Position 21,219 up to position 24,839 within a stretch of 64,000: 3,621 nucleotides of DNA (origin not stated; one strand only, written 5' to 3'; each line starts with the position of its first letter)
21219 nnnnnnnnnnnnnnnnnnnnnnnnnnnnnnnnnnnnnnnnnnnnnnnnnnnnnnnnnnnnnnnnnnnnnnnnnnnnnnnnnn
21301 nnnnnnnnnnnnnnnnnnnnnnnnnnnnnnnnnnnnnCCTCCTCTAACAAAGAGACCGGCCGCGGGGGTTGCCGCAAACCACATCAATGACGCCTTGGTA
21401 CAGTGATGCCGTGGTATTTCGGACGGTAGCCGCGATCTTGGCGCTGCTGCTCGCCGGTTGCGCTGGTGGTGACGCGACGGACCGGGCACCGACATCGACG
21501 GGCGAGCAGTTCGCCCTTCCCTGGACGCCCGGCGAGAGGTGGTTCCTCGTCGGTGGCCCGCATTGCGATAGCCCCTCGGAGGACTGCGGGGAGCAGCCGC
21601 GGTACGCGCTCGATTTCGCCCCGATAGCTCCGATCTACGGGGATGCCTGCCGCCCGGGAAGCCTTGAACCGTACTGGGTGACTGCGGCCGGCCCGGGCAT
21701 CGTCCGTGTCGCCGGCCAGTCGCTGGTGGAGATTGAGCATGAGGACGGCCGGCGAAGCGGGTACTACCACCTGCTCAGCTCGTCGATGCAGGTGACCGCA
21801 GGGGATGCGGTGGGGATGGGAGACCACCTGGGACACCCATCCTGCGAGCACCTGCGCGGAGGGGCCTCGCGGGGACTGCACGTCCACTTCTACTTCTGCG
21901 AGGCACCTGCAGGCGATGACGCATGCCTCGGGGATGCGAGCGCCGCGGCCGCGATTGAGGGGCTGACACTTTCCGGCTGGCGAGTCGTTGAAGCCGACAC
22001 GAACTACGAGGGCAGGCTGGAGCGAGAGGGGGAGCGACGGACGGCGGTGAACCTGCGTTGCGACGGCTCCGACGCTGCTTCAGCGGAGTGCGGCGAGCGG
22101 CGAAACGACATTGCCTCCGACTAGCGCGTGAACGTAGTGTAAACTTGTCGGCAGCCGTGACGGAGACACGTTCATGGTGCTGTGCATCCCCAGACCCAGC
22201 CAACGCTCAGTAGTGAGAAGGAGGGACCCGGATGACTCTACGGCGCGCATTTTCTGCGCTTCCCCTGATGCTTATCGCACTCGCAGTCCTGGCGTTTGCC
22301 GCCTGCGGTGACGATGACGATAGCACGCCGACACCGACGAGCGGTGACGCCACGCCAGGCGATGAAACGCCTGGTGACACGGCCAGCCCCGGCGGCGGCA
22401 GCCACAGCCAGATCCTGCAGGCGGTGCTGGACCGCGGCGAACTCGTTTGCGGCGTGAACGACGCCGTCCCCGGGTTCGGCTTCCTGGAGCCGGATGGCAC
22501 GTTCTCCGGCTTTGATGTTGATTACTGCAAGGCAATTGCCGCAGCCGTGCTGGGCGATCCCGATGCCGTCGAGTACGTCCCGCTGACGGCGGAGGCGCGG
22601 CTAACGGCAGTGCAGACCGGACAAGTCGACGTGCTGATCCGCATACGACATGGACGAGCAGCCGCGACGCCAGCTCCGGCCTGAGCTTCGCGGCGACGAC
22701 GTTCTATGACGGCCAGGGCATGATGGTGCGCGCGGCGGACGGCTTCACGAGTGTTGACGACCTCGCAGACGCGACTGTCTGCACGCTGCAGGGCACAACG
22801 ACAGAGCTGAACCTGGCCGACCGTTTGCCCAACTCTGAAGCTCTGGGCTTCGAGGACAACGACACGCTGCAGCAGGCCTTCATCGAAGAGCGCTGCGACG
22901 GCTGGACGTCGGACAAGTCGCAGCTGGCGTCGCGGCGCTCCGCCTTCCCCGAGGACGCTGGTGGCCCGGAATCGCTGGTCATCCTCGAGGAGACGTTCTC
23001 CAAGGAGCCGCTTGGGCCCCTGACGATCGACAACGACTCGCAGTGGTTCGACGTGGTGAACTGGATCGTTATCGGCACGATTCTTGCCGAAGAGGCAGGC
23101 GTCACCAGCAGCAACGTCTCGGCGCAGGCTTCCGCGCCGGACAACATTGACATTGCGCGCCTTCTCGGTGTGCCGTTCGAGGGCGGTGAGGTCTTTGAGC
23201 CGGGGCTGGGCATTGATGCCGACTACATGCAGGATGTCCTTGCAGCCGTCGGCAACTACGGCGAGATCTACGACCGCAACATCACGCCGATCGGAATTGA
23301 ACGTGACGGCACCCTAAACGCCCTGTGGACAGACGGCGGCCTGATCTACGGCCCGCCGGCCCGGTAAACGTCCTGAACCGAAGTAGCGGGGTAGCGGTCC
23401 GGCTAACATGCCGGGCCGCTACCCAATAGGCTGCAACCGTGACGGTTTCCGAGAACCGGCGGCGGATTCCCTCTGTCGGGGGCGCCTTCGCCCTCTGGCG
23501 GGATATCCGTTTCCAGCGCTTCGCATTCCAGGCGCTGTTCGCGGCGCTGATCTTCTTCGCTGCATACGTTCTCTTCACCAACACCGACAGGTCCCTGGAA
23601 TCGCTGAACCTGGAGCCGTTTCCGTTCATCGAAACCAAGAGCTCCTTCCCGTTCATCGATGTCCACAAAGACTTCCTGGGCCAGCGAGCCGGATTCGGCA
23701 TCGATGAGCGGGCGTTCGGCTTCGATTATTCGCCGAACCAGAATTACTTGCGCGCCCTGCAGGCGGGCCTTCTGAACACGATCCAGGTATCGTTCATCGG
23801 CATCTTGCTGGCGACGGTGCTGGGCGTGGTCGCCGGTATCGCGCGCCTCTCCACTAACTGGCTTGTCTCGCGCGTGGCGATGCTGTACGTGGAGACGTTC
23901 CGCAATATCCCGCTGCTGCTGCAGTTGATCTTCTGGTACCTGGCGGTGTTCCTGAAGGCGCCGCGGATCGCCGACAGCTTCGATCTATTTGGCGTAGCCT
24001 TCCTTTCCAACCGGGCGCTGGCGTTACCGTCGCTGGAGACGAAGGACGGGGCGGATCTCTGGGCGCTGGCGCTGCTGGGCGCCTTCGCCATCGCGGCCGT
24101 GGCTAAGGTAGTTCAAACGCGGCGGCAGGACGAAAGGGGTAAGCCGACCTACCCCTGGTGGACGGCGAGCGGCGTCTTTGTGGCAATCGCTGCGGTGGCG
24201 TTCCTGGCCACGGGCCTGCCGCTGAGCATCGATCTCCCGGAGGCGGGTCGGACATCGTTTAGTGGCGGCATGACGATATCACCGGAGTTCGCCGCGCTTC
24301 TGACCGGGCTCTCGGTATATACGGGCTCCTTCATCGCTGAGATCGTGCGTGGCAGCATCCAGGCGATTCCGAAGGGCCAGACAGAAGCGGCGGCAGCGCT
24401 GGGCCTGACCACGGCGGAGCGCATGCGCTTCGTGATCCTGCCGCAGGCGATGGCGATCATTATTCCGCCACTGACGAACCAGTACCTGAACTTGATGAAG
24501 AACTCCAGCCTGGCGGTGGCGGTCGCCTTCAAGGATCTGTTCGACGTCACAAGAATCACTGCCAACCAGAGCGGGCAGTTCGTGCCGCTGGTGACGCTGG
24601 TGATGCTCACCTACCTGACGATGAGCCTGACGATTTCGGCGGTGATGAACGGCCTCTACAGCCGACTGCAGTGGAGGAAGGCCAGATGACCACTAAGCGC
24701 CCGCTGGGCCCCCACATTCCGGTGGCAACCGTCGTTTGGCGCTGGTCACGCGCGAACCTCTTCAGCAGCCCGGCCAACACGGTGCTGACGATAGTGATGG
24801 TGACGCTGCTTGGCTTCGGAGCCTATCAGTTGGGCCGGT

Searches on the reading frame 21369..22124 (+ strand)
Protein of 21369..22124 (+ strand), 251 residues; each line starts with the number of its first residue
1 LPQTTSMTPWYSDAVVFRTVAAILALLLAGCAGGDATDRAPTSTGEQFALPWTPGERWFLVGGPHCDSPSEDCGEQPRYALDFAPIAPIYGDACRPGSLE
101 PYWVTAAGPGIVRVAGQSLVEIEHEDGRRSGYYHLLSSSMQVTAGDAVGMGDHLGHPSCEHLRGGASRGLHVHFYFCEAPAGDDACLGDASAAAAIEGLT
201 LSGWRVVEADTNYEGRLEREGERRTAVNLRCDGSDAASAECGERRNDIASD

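Call 68: search_protein_families(library=pfam, proteins=[window:21369-22124:+], max_evalue=0.001)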
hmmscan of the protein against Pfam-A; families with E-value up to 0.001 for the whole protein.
window:21369-22124:+ (251 aa): 1 family
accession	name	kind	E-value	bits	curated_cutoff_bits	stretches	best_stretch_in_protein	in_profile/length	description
PF01551.29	Peptidase_M23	-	4.7e-06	27.1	28.7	1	104-175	16-86/96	Peptidase family M23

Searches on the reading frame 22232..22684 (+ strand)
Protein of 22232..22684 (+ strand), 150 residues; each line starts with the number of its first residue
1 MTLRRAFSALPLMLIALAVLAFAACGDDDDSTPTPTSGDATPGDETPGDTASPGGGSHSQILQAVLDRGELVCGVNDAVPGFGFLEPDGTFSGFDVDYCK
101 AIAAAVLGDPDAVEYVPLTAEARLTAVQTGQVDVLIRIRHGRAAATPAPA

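Call 68: search_protein_families(library=pfam, proteins=[window:22232-22684:+], max_evalue=0.001)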
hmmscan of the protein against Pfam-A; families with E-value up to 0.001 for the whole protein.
window:22232-22684:+ (150 aa): 1 family
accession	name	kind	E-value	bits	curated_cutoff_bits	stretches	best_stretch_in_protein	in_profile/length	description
PF00497.25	SBP_bac_3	-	1e-11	45.1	26.4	1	71-136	1-63/132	Bacterial extracellular solute-binding proteins, family 3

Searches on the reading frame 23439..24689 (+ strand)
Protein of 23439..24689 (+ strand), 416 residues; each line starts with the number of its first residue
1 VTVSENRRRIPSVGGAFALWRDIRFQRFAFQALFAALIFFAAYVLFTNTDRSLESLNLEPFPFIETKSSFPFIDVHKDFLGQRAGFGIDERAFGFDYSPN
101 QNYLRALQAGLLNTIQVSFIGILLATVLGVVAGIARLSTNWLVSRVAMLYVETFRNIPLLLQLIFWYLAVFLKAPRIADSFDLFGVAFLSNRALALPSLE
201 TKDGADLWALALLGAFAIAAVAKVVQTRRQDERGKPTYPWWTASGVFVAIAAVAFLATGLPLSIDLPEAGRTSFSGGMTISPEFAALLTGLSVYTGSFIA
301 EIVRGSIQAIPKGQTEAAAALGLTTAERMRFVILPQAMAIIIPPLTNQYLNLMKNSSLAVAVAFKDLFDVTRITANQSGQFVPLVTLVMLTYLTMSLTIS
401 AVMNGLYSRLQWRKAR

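Call 68: search_protein_families(library=pfam, proteins=[window:23439-24689:+], max_evalue=0.001)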
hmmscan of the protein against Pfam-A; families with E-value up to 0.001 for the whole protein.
window:23439-24689:+ (416 aa): 1 family
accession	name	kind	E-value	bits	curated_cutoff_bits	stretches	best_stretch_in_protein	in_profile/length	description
PF00528.27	BPD_transp_1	-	1.5e-13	51.3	26.4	1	126-411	2-179/184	Binding-protein-dependent transport system inner membrane component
